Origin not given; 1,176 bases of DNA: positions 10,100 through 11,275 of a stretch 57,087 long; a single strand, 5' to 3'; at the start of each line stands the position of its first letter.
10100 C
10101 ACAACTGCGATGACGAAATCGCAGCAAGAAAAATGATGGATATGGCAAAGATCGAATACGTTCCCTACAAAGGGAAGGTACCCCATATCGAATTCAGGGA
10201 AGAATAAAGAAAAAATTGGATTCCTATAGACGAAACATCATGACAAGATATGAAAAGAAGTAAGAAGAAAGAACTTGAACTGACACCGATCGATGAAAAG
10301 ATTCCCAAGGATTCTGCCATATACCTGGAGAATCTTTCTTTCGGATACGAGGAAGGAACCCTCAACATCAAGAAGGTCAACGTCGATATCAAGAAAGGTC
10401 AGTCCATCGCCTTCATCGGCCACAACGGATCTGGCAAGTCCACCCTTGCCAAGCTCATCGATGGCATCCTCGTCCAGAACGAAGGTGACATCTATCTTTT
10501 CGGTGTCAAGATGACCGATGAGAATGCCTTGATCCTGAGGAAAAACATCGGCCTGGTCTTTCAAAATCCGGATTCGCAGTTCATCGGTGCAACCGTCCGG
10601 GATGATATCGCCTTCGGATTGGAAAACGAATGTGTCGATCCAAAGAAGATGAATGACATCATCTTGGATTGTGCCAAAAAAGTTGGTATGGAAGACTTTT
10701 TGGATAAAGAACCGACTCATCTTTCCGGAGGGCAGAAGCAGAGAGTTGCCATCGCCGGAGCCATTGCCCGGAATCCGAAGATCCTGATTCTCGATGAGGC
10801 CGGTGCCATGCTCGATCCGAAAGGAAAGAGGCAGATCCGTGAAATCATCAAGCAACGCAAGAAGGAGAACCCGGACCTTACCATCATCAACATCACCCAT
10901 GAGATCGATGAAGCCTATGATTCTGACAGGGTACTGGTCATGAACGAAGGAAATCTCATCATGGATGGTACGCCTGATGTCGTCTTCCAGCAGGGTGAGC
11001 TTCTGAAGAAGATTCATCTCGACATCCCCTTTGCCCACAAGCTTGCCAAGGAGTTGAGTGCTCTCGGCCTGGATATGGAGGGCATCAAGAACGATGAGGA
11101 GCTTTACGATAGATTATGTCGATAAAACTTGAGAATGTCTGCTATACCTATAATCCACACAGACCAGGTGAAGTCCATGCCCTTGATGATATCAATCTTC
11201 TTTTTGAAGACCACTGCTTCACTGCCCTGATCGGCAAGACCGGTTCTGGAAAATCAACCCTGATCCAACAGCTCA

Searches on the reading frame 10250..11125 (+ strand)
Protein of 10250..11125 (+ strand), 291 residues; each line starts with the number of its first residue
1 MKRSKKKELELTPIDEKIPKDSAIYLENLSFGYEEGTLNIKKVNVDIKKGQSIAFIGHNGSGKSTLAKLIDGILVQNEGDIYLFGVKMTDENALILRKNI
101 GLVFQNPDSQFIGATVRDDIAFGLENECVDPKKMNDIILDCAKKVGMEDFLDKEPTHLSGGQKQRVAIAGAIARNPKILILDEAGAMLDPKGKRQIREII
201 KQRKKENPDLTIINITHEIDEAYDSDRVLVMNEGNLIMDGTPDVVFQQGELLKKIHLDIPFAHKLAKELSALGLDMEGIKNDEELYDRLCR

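Call 87: search_protein_families(library=pfam, proteins=[window:10250-11125:+], max_evalue=0.00001)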
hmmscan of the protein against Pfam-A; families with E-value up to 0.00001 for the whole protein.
window:10250-11125:+ (291 aa): 3 families
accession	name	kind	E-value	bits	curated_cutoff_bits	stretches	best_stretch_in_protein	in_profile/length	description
PF00005.33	ABC_tran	-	9.3e-34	117.4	25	1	41-184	2-135/137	ABC transporter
PF02463.25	SMC_N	-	1.5e-07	31.5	40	1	42-221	17-203/220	RecF/RecN/SMC N terminal domain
PF13304.12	AAA_21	-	2.1e-06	28.5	27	0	54-74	3-23/304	AAA domain, putative AbiEii toxin, Type IV TA system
